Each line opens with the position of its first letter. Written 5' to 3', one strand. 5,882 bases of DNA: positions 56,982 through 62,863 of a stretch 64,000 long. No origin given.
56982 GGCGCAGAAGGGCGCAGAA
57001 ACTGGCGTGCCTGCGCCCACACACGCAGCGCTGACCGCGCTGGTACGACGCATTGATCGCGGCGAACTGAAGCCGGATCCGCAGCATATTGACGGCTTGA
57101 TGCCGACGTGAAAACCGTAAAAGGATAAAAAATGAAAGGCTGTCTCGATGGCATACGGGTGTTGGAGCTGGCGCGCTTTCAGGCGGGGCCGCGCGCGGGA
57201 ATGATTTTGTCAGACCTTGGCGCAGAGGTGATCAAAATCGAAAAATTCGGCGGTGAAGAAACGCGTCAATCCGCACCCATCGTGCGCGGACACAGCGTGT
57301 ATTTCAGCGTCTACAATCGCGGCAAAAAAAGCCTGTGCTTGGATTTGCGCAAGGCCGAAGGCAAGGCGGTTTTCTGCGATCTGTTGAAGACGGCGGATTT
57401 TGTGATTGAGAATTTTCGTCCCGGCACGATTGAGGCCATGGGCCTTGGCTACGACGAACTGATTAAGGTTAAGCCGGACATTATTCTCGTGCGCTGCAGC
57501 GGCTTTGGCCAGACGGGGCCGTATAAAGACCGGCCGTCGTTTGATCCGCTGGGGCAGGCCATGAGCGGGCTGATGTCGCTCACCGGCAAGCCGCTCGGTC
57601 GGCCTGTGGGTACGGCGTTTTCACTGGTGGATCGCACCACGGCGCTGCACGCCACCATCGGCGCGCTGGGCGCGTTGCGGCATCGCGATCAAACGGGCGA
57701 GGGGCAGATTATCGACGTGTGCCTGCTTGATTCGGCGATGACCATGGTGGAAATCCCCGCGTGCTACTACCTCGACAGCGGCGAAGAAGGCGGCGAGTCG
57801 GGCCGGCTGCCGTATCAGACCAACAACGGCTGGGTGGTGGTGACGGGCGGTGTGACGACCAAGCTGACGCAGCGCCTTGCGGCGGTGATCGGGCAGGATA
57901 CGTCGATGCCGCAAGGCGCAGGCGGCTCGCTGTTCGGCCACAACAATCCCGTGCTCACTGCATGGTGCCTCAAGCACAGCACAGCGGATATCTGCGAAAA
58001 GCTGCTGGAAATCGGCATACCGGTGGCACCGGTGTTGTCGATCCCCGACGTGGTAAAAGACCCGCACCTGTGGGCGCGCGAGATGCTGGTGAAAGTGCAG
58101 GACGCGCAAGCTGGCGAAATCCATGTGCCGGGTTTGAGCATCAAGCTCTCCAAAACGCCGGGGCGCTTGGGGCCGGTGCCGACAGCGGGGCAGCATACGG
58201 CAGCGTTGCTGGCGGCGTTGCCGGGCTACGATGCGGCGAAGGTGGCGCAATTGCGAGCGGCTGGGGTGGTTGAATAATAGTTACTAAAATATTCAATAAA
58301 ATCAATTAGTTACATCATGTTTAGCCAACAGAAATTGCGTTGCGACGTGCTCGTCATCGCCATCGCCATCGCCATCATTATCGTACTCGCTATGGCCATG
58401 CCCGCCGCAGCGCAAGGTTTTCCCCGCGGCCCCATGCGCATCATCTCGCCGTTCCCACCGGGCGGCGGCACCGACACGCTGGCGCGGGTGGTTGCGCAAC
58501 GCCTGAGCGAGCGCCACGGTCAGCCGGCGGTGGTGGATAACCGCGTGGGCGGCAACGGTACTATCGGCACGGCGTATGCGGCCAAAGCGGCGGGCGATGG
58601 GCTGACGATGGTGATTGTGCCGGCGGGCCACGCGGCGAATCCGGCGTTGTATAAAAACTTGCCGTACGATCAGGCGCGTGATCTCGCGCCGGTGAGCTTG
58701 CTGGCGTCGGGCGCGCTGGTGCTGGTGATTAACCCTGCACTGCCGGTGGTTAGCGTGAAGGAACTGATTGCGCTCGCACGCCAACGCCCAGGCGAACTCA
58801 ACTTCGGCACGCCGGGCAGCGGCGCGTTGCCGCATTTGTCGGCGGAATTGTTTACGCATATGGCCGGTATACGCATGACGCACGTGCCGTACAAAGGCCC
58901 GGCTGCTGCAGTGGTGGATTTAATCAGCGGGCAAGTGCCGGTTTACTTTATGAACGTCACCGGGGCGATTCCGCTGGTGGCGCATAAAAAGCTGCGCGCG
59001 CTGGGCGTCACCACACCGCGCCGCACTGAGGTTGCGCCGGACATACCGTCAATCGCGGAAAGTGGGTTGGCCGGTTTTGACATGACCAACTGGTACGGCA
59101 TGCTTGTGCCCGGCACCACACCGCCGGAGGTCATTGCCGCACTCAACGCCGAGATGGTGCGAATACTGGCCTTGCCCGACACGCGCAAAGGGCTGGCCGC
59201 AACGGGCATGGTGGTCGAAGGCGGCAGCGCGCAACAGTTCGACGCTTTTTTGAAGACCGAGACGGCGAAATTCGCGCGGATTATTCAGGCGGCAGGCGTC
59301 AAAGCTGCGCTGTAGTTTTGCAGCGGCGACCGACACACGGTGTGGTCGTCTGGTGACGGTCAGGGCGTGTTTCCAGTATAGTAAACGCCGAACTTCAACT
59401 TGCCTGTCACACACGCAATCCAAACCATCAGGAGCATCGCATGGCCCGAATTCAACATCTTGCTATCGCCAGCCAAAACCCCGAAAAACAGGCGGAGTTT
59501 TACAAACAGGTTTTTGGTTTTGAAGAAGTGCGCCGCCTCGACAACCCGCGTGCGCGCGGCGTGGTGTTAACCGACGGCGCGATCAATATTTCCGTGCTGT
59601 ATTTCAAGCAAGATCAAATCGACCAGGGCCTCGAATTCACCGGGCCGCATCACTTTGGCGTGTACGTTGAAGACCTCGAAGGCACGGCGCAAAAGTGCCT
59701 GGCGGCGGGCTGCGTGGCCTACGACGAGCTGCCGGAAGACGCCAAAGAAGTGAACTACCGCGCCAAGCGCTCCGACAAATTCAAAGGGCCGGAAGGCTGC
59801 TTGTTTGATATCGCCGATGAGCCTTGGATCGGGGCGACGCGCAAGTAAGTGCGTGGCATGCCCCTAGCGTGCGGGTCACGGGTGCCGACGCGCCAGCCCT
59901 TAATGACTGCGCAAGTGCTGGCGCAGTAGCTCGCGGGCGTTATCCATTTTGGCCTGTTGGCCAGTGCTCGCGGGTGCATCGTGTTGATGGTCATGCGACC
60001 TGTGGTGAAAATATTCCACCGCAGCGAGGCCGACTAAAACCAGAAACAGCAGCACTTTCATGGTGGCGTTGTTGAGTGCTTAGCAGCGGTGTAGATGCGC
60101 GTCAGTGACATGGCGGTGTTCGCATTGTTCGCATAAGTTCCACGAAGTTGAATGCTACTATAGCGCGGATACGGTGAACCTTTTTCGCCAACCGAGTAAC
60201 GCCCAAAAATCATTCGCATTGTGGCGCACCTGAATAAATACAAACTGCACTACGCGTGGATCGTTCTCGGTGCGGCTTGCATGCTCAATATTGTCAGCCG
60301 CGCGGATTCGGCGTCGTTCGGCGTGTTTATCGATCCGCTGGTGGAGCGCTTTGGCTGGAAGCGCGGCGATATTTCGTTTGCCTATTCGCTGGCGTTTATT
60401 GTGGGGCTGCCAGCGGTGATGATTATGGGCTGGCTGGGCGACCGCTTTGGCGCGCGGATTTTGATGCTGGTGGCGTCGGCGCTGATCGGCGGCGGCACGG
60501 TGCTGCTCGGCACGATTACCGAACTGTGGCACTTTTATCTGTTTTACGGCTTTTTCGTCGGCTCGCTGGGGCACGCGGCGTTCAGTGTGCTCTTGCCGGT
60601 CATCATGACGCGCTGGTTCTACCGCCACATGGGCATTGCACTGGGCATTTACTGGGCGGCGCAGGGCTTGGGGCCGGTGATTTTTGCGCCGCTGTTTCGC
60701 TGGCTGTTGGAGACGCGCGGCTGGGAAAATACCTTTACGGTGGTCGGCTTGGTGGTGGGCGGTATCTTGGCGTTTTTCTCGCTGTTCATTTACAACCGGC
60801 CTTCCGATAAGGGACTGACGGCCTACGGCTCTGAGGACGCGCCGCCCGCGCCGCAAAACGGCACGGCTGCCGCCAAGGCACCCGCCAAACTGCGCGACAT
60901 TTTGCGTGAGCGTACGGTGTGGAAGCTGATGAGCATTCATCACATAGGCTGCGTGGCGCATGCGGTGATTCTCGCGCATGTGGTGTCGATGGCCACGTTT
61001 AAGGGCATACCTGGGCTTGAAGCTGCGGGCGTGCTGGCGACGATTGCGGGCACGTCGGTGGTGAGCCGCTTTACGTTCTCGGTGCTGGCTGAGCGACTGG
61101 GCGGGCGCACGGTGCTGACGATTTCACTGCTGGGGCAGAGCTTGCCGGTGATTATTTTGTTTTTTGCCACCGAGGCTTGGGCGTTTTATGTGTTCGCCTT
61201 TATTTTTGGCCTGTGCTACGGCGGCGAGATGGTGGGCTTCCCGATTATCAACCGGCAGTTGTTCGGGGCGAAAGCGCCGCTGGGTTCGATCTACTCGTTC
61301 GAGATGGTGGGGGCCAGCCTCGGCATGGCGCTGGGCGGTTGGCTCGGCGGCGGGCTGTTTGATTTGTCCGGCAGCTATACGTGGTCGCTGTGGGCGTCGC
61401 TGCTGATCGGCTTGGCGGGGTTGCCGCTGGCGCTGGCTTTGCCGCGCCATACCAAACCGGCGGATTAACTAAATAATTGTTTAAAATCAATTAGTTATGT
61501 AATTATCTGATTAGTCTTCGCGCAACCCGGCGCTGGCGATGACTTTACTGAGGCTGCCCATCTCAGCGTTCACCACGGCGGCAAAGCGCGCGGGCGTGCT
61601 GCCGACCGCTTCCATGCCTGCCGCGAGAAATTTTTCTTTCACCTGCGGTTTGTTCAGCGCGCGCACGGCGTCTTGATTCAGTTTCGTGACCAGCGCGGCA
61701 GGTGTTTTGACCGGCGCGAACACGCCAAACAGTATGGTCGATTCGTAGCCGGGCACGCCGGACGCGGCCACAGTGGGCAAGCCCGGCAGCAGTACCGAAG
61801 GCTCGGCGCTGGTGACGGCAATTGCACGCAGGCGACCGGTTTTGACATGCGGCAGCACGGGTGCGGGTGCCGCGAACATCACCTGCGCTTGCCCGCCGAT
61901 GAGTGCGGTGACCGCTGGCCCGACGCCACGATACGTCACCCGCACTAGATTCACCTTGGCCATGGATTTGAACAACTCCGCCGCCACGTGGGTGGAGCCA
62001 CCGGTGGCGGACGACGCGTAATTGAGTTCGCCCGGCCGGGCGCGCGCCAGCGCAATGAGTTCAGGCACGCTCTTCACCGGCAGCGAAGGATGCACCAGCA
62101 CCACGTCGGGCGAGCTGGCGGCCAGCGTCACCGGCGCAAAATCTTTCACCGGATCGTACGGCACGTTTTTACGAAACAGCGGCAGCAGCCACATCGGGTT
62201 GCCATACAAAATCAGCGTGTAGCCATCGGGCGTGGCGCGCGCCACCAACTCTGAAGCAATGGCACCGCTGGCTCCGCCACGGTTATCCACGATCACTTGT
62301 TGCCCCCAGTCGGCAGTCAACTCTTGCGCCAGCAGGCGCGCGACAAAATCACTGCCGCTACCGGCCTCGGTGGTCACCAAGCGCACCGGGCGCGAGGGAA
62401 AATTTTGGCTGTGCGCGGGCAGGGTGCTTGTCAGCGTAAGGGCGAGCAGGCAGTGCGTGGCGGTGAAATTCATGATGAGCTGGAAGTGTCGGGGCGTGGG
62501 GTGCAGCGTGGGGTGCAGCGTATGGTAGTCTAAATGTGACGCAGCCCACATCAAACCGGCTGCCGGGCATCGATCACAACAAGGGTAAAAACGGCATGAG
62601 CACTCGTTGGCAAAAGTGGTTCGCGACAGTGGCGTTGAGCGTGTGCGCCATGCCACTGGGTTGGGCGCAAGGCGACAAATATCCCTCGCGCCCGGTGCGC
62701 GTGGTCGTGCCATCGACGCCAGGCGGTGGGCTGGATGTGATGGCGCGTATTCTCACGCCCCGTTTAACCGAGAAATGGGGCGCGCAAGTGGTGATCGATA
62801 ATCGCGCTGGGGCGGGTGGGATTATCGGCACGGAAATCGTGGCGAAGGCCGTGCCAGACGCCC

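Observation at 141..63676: A ~20-bp AT-rich word with a perfect IHF-consensus core is scattered over the whole window, mostly exactly on gene boundaries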

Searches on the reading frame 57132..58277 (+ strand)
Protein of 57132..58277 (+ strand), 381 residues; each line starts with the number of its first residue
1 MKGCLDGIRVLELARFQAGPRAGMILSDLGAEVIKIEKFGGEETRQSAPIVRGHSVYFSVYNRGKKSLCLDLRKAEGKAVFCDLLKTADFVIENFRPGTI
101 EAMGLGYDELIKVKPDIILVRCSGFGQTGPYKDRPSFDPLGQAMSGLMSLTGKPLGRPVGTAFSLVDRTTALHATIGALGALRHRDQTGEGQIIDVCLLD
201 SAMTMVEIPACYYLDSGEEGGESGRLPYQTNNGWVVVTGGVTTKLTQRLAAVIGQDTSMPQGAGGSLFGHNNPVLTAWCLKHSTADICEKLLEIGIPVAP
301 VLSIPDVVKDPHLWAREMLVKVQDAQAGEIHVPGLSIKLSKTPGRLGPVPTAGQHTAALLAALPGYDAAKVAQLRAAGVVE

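Call 17: find_encoding_contigs(protein=window:57132-58277:+, flank=10000, max_places=6)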
Protein window:57132-58277:+ (381 aa): 2 contigs read that carry it; 2 places shown.
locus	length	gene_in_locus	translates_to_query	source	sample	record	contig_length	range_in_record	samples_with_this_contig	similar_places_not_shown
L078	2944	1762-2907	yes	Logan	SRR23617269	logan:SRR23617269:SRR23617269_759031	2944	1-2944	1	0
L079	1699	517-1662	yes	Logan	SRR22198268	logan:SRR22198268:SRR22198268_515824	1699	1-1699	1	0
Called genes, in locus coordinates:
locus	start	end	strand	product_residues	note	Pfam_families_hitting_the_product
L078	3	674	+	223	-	?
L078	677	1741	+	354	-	PF02558:ApbA, PF08546:ApbA_C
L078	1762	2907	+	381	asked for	PF02515:CoA_transf_3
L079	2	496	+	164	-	?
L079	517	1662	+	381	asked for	PF02515:CoA_transf_3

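Call 19: find_homologous_proteins(query=window:57132-58277:+, max_evalue=1e-60)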
Query window:57132-58277:+ (381 aa): 3629 proteins with E <= 1e-60 among 8000 candidates; the best 120 are listed.
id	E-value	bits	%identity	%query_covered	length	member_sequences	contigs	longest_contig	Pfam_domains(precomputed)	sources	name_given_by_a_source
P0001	2.0e-233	793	91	100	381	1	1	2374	PF02515.23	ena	-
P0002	2.5e-233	792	91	100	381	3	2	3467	PF02515.23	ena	-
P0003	2.1e-232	789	91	100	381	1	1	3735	PF02515.23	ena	-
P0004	1.1e-225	767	88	100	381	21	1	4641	PF02515.23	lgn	-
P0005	1.4e-225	767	88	100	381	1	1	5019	PF02515.23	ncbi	-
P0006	1.6e-225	766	89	100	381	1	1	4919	PF02515.23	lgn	-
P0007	1.8e-225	766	88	100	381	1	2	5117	PF02515.23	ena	-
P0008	2.6e-225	766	88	100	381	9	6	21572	PF02515.23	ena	-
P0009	3.2e-225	765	88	100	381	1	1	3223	PF02515.23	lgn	-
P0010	3.8e-225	765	88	100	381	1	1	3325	PF02515.23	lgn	-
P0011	4.2e-225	765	88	100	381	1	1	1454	PF02515.23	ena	-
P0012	6.3e-225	765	88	100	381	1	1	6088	PF02515.23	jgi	-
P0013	1.1e-224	764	88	100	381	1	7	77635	PF02515.23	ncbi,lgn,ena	-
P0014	1.2e-224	764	88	100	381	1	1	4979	PF02515.23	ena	-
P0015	1.5e-224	763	88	100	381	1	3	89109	PF02515.23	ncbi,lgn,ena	-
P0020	1.3e-221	754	86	100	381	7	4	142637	PF02515.23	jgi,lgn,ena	jgi:crotonobetainyl-CoA:carnitine CoA-transferase CaiB-like acyl-CoA transferase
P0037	1.1e-207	708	79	100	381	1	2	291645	PF02515.23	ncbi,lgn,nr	ncbi:MAG: CoA transferase [Burkholderiales bacterium]|nr:CoA transferase [Burkholderiales bacterium]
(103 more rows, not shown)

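Call 20: find_encoding_contigs(protein=P0013, flank=10000, max_places=3)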
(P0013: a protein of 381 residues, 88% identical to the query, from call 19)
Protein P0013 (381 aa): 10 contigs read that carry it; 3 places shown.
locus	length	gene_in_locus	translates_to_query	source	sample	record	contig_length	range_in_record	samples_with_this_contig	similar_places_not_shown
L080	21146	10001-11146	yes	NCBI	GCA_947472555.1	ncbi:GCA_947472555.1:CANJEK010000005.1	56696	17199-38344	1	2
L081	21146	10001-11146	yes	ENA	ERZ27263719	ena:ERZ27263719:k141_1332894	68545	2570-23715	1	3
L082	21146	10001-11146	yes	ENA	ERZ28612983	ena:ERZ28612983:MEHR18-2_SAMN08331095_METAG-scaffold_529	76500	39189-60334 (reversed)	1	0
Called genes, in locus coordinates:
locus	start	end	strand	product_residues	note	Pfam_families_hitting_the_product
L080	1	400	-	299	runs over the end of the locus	PF13714:PEP_mutase, PF00463:ICL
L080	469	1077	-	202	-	PF00694:Aconitase_C, PF27512:LeuD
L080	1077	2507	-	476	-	PF00330:Aconitase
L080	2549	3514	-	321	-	PF03401:TctC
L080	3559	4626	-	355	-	PF03401:TctC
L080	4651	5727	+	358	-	PF02254:TrkA_N (faint), PF02558:ApbA, PF08546:ApbA_C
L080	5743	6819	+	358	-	PF02558:ApbA, PF08546:ApbA_C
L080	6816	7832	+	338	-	PF03401:TctC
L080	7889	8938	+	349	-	PF02558:ApbA, PF08546:ApbA_C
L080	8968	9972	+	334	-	PF03401:TctC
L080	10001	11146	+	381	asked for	PF02515:CoA_transf_3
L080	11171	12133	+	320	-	PF03401:TctC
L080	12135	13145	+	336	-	PF03401:TctC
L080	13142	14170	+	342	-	PF03401:TctC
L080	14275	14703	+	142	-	PF00903:Glyoxalase, PF13669:Glyoxalase_4 (weak)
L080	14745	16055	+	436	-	PF01494:FAD_binding_3, PF22607:FAD_binding-like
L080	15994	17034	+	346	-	PF03401:TctC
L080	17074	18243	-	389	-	PF10282:Lactonase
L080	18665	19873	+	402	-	PF07690:MFS_1, PF12832:MFS_1_like (weak), PF07690:MFS_1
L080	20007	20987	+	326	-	PF03401:TctC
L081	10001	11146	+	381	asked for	PF02515:CoA_transf_3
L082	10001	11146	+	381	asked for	PF02515:CoA_transf_3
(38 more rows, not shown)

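Call 21: find_encoding_contigs(protein=P0037, flank=10000, max_places=2)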
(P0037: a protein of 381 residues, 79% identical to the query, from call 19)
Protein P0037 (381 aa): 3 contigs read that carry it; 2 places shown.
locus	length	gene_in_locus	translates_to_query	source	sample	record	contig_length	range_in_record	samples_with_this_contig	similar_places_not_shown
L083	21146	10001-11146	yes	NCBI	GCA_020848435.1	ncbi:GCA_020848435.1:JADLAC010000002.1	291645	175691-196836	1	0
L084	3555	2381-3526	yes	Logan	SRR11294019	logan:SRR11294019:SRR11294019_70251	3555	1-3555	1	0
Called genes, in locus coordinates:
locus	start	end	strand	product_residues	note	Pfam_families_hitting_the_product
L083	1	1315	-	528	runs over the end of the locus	PF00890:FAD_binding_2, PF01266:DAO (weak), PF12831:FAD_oxidored (weak)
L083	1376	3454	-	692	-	PF02629:CoA_binding (weak), PF13380:CoA_binding_2, PF13607:Succ_CoA_lig, PF13549:ATP-grasp_5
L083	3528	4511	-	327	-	PF03401:TctC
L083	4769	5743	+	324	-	PF03401:TctC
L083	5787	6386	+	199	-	PF01323:DSBA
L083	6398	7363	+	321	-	PF03401:TctC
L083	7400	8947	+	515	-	PF00884:Sulfatase, PF01663:Phosphodiest, PF16347:SGSH_C, PF12411:Choline_sulf_C (weak)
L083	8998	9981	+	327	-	PF03401:TctC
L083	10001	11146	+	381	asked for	PF02515:CoA_transf_3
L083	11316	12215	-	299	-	PF01522:Polysacc_deac_1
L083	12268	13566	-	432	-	PF01425:Amidase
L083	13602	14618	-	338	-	PF03401:TctC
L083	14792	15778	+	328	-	PF03401:TctC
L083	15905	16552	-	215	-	PF13462:Thioredoxin_4 (faint), PF01323:DSBA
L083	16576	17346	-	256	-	PF12973:Cupin_7 (faint)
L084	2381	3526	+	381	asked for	PF02515:CoA_transf_3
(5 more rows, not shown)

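Call 22: find_encoding_contigs(protein=P0020, flank=10000, max_places=2)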
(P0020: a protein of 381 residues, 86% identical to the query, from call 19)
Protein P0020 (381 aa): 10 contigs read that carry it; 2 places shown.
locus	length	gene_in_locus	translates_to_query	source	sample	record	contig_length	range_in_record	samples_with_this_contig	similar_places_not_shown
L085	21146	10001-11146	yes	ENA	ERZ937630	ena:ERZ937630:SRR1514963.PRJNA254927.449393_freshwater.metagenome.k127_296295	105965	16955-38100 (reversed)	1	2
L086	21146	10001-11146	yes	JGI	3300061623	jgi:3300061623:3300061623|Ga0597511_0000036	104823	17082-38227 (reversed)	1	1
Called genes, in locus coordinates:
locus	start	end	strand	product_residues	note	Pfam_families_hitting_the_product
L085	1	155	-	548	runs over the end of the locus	PF00732:GMC_oxred_N, PF00890:FAD_binding_2 (faint), PF01266:DAO (weak), PF13450:NAD_binding_8 (weak), PF05199:GMC_oxred_C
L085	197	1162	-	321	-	PF04116:FA_hydroxylase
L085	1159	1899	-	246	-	PF01522:Polysacc_deac_1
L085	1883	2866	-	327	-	-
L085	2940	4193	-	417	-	PF01266:DAO, PF07992:Pyr_redox_2 (faint), PF13450:NAD_binding_8 (weak)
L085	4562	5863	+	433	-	PF07690:MFS_1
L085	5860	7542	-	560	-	PF02776:TPP_enzyme_N, PF00205:TPP_enzyme_M, PF02775:TPP_enzyme_C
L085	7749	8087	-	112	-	-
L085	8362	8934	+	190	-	PF02627:CMD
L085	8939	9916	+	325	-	PF00296:Bac_luciferase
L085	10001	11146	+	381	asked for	PF02515:CoA_transf_3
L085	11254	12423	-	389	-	PF00465:Fe-ADH, PF25137:ADH_Fe_C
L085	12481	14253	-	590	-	PF02826:2-Hacid_dh_C (faint), PF13434:Lys_Orn_oxgnase (faint), PF00070:Pyr_redox (faint), PF00743:FMO-like, PF01494:FAD_binding_3 (weak), PF07992:Pyr_redox_2, PF13450:NAD_binding_8 (faint), PF13738:Pyr_redox_3 (weak)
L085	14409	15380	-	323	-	PF08240:ADH_N, PF00107:ADH_zinc_N, PF13602:ADH_zinc_N_2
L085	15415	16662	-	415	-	PF01773:Nucleos_tra2_N, PF07670:Gate, PF07662:Nucleos_tra2_C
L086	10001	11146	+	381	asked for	PF02515:CoA_transf_3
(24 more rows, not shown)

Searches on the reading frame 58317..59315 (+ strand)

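Call 26: search_protein_families(library=pfam, proteins=[window:58317-59315:+])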
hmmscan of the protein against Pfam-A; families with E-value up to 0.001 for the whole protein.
window:58317-59315:+ (332 aa): 1 family
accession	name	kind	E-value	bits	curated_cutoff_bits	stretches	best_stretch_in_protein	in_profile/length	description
PF03401.19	TctC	-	2.6e-65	221.1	27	1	56-327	2-273/274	Tripartite tricarboxylate transporter family receptor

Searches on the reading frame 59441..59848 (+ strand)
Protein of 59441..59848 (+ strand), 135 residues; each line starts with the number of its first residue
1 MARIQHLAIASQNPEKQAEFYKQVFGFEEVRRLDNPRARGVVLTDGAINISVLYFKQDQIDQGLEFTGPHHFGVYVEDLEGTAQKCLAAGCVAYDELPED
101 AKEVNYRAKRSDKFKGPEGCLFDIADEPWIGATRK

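Call 28: search_protein_families(library=pfam, max_evalue=0.00001, proteins=[window:59441-59848:+])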
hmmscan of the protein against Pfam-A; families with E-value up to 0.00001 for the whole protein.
window:59441-59848:+ (135 aa): 3 families
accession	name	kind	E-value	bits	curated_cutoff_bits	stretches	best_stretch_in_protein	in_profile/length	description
PF00903.31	Glyoxalase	-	5.6e-11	43.3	20.6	1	3-122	1-119/121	Glyoxalase/Bleomycin resistance protein/Dioxygenase superfamily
PF18029.7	Glyoxalase_6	-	4e-06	27.9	23.6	1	7-124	2-105/106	Glyoxalase-like domain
PF13669.12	Glyoxalase_4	-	5.1e-06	27.2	27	0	5-94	1-94/109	Glyoxalase/Bleomycin resistance protein/Dioxygenase superfamily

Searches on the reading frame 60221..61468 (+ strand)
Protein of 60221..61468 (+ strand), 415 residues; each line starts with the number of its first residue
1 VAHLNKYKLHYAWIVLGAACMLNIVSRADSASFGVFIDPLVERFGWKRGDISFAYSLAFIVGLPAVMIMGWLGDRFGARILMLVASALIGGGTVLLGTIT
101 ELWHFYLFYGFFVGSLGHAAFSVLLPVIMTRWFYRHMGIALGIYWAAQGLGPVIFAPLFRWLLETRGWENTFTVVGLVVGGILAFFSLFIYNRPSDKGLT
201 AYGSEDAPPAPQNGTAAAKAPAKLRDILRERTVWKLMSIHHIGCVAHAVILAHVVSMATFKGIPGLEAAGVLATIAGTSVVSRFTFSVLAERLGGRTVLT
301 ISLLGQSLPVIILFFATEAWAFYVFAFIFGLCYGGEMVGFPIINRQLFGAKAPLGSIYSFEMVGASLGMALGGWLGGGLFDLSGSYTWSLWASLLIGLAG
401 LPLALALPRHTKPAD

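Call 28: search_protein_families(library=pfam, max_evalue=0.00001, proteins=[window:60221-61468:+])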
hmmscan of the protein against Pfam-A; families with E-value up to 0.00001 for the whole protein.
window:60221-61468:+ (415 aa): 2 families
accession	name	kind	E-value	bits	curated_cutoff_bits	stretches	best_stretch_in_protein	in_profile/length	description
PF07690.21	MFS_1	-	7e-36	124.3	33.4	2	21-280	3-252/347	Major Facilitator Superfamily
PF12832.13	MFS_1_like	-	3.4e-07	30.1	25.2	1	37-385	22-367/373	MFS_1 like family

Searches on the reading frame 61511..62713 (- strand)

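Call 28: search_protein_families(library=pfam, max_evalue=0.00001, proteins=[window:61511-62713:-])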
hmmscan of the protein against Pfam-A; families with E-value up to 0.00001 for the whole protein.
window:61511-62713:- (400 aa): 1 family
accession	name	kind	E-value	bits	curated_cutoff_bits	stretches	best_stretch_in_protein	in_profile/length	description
PF03401.19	TctC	-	4.9e-60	203.8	27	1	124-394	1-271/274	Tripartite tricarboxylate transporter family receptor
